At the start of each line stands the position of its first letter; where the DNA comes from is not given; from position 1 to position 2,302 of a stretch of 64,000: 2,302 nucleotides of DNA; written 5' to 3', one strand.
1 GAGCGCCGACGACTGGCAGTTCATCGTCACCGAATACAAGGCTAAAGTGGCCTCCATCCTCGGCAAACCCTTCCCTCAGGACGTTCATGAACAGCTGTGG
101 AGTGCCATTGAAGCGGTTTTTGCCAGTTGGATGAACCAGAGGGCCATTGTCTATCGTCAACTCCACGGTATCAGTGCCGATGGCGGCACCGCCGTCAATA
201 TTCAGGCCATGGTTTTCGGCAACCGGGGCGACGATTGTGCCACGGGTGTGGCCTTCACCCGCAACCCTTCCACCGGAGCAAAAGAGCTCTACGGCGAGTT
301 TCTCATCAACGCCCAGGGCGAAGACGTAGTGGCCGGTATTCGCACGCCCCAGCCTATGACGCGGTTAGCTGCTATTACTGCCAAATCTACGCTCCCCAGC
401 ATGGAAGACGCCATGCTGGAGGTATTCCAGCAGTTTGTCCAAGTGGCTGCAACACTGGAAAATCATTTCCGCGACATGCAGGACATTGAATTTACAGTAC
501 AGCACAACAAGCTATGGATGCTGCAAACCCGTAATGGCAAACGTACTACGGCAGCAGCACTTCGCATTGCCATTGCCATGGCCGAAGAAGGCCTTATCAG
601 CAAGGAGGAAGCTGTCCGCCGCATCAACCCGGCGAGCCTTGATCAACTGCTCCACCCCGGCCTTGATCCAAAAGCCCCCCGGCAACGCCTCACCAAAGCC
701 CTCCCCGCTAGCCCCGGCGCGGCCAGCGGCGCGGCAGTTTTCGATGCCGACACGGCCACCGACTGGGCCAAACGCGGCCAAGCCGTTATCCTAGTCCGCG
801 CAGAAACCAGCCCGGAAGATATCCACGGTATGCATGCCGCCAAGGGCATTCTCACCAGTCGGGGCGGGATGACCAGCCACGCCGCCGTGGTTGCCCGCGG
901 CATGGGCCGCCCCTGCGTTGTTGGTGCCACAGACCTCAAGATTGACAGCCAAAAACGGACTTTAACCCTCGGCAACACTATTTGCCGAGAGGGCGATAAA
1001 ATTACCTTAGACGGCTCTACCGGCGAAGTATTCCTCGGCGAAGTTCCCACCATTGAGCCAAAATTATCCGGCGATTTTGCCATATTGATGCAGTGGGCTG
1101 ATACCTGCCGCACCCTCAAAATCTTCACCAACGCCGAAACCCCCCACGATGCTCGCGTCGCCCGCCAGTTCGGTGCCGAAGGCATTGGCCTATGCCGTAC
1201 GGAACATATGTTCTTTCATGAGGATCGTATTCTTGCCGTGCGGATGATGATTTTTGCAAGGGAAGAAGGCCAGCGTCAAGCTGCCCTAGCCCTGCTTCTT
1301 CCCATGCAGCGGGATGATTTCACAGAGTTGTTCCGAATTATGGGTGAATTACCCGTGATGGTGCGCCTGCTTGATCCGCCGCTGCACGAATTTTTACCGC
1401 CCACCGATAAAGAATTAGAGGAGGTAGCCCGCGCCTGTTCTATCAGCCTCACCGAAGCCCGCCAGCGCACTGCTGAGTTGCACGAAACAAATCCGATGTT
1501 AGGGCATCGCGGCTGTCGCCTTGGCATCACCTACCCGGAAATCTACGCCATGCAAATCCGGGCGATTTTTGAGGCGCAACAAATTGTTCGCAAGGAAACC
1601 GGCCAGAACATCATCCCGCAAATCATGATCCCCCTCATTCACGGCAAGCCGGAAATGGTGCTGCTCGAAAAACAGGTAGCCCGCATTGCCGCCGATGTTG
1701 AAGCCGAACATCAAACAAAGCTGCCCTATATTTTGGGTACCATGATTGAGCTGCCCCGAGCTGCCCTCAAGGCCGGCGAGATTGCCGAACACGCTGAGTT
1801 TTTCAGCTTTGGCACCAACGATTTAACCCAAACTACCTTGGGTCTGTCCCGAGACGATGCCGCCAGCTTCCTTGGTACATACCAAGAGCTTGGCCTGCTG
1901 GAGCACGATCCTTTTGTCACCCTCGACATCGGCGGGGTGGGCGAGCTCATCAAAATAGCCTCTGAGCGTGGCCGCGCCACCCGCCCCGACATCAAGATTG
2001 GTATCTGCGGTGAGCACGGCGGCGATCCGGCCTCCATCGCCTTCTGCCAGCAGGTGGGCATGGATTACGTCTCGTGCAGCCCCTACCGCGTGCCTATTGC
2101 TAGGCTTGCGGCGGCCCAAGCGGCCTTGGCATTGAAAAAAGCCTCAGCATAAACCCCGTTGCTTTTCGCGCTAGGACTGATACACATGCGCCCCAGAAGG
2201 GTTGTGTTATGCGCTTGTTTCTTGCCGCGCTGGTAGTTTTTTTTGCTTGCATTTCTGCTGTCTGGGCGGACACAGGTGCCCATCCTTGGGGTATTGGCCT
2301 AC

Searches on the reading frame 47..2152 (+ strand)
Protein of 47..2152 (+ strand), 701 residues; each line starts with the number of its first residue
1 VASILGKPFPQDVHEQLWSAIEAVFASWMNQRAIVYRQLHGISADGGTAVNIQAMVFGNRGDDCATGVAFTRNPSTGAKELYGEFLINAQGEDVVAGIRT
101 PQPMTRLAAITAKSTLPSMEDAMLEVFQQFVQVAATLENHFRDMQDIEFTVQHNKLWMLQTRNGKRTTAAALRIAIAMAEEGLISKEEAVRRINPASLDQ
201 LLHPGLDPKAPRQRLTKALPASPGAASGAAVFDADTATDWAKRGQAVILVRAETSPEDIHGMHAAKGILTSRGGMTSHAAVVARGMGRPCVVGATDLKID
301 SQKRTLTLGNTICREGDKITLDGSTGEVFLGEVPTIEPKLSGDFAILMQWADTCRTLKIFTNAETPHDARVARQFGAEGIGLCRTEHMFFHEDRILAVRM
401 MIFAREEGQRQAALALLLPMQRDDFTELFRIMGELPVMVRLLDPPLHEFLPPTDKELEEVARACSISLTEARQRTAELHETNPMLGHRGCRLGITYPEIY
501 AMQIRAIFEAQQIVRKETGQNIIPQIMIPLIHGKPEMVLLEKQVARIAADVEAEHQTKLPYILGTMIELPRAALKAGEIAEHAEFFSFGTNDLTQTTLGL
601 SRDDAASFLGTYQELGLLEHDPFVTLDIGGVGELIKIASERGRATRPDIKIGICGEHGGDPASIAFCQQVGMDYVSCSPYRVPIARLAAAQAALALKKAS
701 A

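Call 43: search_protein_families(library=pfam, proteins=[window:47-2152:+], max_evalue=0.001)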
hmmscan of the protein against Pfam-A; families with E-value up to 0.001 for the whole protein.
window:47-2152:+ (701 aa): 3 families
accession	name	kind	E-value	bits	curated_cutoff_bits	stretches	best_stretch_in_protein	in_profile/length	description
PF02896.24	PEP-utilizers_C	-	5.1e-77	259.4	22.8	1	342-692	5-291/293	PEP-utilising enzyme, PEP-binding domain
PF01326.24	PPDK_N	-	4.9e-35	121.8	27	1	14-180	132-325/328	Pyruvate phosphate dikinase, AMP/ATP-binding domain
PF00391.29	PEP-utilizers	-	1.8e-25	88.7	23.1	1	246-326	4-72/72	PEP-utilising enzyme, mobile domain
